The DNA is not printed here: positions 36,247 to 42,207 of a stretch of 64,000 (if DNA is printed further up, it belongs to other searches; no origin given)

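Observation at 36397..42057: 1886-aa surface lipoprotein with a roughly 1200-aa core built from an unrecognised repeated module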

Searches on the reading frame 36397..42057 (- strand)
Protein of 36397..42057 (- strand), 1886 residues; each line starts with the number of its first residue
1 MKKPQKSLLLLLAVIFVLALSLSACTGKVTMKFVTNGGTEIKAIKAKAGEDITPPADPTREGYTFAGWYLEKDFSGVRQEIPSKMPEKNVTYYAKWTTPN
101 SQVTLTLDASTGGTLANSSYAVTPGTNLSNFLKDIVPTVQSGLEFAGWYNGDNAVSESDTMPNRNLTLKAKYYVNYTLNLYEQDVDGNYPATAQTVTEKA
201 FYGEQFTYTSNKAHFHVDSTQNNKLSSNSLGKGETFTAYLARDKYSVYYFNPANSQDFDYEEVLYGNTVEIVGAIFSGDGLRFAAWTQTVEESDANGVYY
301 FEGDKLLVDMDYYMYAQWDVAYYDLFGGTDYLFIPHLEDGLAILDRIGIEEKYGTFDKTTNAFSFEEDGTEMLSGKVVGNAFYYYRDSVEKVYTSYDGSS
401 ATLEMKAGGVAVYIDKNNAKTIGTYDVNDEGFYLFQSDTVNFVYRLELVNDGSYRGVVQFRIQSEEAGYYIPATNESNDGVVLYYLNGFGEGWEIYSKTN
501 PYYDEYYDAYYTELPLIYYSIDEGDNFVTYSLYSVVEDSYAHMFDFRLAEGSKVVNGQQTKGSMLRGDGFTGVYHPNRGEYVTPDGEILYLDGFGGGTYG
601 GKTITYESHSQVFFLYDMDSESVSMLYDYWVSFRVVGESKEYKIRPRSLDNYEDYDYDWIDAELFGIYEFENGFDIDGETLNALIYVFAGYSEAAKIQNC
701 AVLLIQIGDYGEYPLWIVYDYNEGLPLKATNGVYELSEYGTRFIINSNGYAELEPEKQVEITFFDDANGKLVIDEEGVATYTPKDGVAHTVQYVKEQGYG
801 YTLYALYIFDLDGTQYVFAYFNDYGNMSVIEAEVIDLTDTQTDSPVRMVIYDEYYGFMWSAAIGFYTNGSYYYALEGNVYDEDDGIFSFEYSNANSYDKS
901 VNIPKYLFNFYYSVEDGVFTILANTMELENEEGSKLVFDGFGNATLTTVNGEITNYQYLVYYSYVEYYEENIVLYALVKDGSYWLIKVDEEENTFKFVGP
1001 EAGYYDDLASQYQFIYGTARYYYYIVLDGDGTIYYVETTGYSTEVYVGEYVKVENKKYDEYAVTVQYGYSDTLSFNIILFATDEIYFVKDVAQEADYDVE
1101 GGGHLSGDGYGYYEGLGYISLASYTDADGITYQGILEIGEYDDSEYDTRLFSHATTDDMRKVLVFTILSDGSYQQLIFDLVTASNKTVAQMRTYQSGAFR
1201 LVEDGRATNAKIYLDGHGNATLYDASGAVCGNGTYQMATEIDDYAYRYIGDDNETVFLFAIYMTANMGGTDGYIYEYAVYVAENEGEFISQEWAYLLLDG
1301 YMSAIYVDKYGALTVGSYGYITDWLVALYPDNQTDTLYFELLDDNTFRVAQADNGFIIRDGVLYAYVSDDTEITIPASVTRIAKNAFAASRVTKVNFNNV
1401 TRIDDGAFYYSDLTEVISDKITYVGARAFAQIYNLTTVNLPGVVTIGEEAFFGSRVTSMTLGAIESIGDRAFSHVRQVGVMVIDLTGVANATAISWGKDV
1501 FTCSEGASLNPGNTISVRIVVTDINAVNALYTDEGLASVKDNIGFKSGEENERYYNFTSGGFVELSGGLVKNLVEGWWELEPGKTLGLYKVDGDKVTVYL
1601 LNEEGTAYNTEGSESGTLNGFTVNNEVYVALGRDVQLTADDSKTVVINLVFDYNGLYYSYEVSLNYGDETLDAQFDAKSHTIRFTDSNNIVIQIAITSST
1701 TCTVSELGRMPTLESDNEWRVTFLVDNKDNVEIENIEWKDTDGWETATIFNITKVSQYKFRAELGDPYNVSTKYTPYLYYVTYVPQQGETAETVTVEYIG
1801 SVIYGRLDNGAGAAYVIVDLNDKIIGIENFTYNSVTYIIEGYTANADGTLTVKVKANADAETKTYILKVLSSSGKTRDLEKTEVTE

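Call 4: search_protein_families(library=pfam, proteins=[window:36397-42057:-], max_evalue=1)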
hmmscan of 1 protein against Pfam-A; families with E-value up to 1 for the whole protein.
window:36397-42057:- (1886 aa): 4 families
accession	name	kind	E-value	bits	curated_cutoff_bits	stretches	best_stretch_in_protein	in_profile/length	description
PF09479.16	Flg_new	-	1.9e-20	73.1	27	2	30-95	2-65/65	Listeria-Bacteroides repeat domain (List_Bact_rpt)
PF13306.12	LRR_5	-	9.4e-18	64.8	27.7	1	1371-1475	14-123/127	BspA type Leucine rich repeat region (6 copies)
PF21112.3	CsgH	-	0.16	12.4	27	1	1189-1233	41-83/88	CsgH protein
PF04200.17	Lipoprotein_17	-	0.64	10.8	22.4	1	1826-1868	32-78/84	Lipoprotein associated domain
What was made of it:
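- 37621..38007 (-): BspA-type leucine-rich repeat region (aa 1351-1479; Pfam match at 1371-1475). PF13306 at 64.8 bits against a cut-off of 27.7 (call 4).
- On BspA-type LRR (PF13306 LRR_5): 64.8 bits against 27.7, at aa 1371-1475 (call 4).
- On Beta-propeller: No such Pfam hit appears at E<=1 (call 4).
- Closest known: Listeria internalin-type and 'InlB B-repeat / BspA LRR' surface proteins. Same: The N-terminal Flg_new repeats and the BspA-type LRR pass the Pfam thresholds (call 4).
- Closest known: MORN / MORN_2 hairpin repeats. Different: The full protein gives no MORN hit at E<=1 (call 4).
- Checked: About 400 unannotated residues (1480-1886) follow it (call 4).
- There is no RHS_repeat, WD40, Kelch or other propeller Pfam hit at E<=1 (call 4).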

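Call 5: search_protein_families(library=ncbifam, proteins=[window:36397-42057:-], max_evalue=1)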
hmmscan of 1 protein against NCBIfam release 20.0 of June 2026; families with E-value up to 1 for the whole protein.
window:36397-42057:- (1886 aa): 3 families
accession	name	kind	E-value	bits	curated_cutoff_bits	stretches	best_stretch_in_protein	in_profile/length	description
TIGR02543.1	List_Bact_rpt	repeat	3.8e-16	59.2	20.95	2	58-97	1-41/44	TIGR02543 family repeat protein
NF033188.1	internalin_H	exception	2.9e-10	39.4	1050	1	43-179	357-487/548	InlH/InlC2 family class 1 internalin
NF033189.1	internalin_A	exception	4.5e-10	38.5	1600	1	32-210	500-666/799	class 1 internalin InlA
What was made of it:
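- On Flg_new / InlB B-repeat (PF09479, TIGR02543): 73.1 bits against 27, and 59.2 bits against 20.95, with two stretches at aa 30-179 (calls 4, 5).
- On Class 1 internalins (NF033188, NF033189): 39.4 and 38.5 bits against cut-offs of 1050 and 1600 (call 5).
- Closest known: Listeria internalin-type and 'InlB B-repeat / BspA LRR' surface proteins. Different: The internalin NCBIfam models score about 39 bits against cut-offs of 1050-1600, so the protein is not an internalin (call 5).
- No enzymatic domain was found anywhere in the protein (calls 4, 5).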

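Call 25: search_protein_families(library=phrogs, proteins=[window:36397-42057:-], max_evalue=0.1)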
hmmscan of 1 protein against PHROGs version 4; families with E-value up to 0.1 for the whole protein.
window:36397-42057:- (1886 aa): 1 family
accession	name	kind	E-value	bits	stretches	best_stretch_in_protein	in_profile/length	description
phrog_2103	-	tail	0.1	13.1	0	1305-1390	36-123/162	baseplate protein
